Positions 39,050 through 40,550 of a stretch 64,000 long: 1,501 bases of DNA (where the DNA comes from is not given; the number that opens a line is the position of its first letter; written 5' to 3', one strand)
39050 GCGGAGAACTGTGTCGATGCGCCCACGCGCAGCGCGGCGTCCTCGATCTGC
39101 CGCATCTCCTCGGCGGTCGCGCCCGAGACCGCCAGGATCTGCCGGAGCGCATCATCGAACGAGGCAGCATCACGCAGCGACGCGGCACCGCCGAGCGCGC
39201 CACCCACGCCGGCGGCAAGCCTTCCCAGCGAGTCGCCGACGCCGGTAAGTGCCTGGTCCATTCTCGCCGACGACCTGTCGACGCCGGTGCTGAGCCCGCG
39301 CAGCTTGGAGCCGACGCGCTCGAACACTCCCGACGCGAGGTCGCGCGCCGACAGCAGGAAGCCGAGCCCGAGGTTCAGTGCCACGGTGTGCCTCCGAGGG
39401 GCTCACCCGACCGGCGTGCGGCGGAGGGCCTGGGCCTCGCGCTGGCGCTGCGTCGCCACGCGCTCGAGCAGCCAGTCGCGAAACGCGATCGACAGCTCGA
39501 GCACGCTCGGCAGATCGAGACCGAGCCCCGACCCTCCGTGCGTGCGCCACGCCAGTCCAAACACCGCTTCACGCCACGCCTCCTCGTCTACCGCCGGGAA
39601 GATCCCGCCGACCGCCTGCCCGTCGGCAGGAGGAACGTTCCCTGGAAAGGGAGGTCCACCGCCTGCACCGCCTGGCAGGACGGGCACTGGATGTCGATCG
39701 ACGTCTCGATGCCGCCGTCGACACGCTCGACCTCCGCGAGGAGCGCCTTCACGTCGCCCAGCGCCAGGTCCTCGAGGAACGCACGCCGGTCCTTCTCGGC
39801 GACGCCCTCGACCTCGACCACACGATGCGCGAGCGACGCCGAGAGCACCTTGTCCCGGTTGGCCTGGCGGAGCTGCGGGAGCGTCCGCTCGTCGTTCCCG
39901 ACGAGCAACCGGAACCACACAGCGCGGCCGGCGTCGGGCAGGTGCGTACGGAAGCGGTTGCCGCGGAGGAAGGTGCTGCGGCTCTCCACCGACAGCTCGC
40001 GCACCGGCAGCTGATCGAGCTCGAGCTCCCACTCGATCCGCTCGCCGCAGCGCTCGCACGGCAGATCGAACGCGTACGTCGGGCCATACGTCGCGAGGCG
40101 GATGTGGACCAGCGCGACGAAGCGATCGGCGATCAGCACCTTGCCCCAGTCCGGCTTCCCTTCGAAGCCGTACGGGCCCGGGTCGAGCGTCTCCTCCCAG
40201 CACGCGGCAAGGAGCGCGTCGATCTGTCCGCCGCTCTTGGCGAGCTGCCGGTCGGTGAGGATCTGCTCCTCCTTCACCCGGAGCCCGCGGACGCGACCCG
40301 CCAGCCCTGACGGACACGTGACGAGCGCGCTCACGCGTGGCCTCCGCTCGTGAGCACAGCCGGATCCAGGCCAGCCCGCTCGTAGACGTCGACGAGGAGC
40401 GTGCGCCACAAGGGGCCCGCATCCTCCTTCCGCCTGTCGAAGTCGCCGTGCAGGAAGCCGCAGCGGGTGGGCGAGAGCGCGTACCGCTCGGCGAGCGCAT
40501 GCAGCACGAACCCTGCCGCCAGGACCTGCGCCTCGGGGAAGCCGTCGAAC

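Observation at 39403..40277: Candidate -1 programmed frameshift (G/GT-type) in the tail assembly chaperone upstream of the tape measure gene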

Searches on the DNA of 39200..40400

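Call 73: search_rna_families(source=window, start=39200, end=40400, threshold=evalue, max_evalue=1)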
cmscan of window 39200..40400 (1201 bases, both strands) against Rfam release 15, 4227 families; matches with E-value up to 1: 1.
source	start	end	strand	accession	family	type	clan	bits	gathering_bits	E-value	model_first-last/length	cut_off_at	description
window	39423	39497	+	RF01670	P17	Gene; sRNA;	-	13.7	45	0.93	1-282/282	no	Pseudomonas sRNA P17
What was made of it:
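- On dnaX-type stimulated -1 frameshift: There is no Rfam match (call 73).
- Tried and rejected: Rfam gave nothing relevant (call 73).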

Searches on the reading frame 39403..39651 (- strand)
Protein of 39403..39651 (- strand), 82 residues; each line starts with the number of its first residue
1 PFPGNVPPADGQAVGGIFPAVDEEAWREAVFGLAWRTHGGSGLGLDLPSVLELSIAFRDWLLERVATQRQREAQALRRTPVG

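Call 8: search_protein_families(library=pfam, proteins=[window:39403-39651:-], max_evalue=0.01)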
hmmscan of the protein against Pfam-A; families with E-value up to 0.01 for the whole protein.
window:39403-39651:- (82 aa): 0 families

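Call 9: search_protein_families(library=phrogs, proteins=[window:39403-39651:-], max_evalue=0.01)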
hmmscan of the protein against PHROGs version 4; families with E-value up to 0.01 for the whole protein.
window:39403-39651:- (82 aa): 1 family
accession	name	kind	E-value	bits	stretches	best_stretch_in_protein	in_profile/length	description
phrog_20255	-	unknown function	1e-18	68.1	1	23-78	3-58/63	-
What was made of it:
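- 39406..39603 (-): Conserved extension domain, about 66 aa: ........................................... phrog_20255 E = 1e-18 (call 9).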

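Call 27: search_dna_similar(query=window:39406-39606:-, collection=phages, mode=protein, max_rows=30, max_evalue=1)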
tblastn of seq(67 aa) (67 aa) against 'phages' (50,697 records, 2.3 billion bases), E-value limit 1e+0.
No match.

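Call 36: find_homologous_proteins(query=window:39406-39651:-, max_evalue=0.01)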
Query seq(82 aa) (82 aa): 5 proteins with E <= 0.01 among 7 candidates.
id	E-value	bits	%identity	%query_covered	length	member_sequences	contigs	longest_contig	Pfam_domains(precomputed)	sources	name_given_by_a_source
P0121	1.8e-35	138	98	80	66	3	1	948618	-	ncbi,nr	ncbi:MAG: hypothetical protein HS111_09780 [Kofleriaceae bacterium]|nr:hypothetical protein [Kofleri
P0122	6.4e-24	101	92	65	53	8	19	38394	-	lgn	-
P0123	1.3e-22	97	91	65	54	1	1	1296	-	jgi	jgi:hypothetical protein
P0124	2.9e-15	74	80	56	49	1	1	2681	-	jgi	jgi:hypothetical protein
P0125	3.2e-15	74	78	55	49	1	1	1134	-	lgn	-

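Call 65: find_encoding_contigs(protein=P0121, flank=4000, max_places=3)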
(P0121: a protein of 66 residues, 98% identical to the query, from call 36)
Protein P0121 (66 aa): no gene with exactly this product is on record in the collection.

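Call 78: search_protein_families(library=pfam, alignment_id=A5, max_evalue=1)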
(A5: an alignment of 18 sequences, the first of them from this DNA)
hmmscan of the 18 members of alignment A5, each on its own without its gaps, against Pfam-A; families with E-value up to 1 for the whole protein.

A. member 1, seq(67 aa): 0 families

B. families by the number of members that match (of 18 scanned): 4 families
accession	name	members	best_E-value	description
PF23307.1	SAM_KIDINS220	1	0.018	Kinase D-interacting substrate of 220 kDa-like, SAM domain-like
PF24038.1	DUF7347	1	0.17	Domain of unknown function (DUF7347)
PF02434.22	Fringe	1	0.18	Fringe-like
PF23843.2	DUF7210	1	0.35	Domain of unknown function (DUF7210)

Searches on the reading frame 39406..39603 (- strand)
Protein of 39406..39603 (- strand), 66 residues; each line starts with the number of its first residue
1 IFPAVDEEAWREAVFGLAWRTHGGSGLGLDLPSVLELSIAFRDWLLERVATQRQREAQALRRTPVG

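Call 68: search_protein_representatives(alignment_id=A4)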
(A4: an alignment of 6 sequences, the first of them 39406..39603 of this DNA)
Query: 6 sequences, 54 profile positions. Proteins with E-value up to 0.001 (for the whole library): 85; up to 1e-10: 11; up to 1e-30: 1. The best 85 are listed.
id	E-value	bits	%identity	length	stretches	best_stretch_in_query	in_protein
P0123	1.2e-32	127.6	-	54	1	1-54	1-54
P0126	4.1e-15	71.5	-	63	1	1-47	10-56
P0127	4.2e-14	68.2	-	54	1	1-53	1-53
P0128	4.6e-14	68.1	-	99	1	1-49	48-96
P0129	2.9e-13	65.5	-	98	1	2-53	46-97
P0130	6.8e-13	64.4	-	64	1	2-53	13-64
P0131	6.7e-12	61.2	-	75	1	2-50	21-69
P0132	2.1e-11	59.6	-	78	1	1-47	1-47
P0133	2.1e-11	59.6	-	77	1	2-49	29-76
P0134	4.1e-11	58.7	-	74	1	1-51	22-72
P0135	8.2e-11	57.7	-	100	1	1-48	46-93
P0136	1.2e-10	57.2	-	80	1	1-43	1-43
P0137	2.2e-10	56.3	-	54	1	1-50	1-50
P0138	7.6e-10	54.6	-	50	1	4-48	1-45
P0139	9.5e-10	54.3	-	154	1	2-53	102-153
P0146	3.3e-08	49.4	-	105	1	2-53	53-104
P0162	6.7e-07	45.2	-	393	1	2-48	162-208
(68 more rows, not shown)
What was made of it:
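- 39406..39603 (-): 85 representatives in the 1.84-billion-protein library (call 68).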

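Call 70: find_encoding_contigs(protein=P0162, flank=4000, max_places=3)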
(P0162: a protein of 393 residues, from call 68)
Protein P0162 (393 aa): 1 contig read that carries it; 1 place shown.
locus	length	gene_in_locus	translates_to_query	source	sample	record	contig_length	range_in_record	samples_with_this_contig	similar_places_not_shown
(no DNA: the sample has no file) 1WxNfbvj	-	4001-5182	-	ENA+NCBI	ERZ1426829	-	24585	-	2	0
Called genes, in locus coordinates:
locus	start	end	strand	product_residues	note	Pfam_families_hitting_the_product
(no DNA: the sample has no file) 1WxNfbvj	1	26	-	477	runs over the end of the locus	PF00890:FAD_binding_2 (weak), PF01266:DAO (weak), PF01494:FAD_binding_3 (weak), PF01946:Thi4 (weak), PF12831:FAD_oxidored (weak), PF13450:NAD_binding_8, PF01593:Amino_oxidase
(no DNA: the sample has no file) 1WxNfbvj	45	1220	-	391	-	PF01244:Peptidase_M19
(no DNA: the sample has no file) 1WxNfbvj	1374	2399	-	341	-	-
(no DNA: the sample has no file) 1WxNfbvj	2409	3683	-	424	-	PF04185:Phosphoesterase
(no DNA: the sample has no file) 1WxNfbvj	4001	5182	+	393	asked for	-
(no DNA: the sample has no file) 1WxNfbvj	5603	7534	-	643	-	-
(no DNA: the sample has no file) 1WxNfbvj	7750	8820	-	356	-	-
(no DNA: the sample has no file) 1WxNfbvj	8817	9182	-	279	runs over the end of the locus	-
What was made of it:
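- P0162 is internally deleted and lies among non-phage genes (call 70).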

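Call 79: find_encoding_contigs(protein=P0128, flank=3000, max_places=3)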
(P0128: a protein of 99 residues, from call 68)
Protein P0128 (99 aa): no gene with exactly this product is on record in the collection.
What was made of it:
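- Tried and rejected: Exact-sequence look-ups of P0121 and P0128 were not on record (calls 65, 79).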

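Call 80: find_encoding_contigs(protein=P0146, flank=3000, max_places=2)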
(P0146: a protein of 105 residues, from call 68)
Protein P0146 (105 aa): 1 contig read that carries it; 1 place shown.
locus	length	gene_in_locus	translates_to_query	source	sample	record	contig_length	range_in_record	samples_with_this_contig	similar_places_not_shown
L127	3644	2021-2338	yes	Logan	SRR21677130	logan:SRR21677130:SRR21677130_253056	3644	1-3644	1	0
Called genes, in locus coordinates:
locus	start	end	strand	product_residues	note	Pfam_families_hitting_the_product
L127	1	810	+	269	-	?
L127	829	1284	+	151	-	PF06841:Phage_T4_gp19, PF23849:Phage_TTP_2 (weak)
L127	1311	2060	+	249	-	PF12322:T4_baseplate (faint)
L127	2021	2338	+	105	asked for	-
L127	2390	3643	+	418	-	?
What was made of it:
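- On G/GT-type tail assembly chaperone pair with programmed -1 frameshift: In relative L127 the tube gene is directly upstream (call 80).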
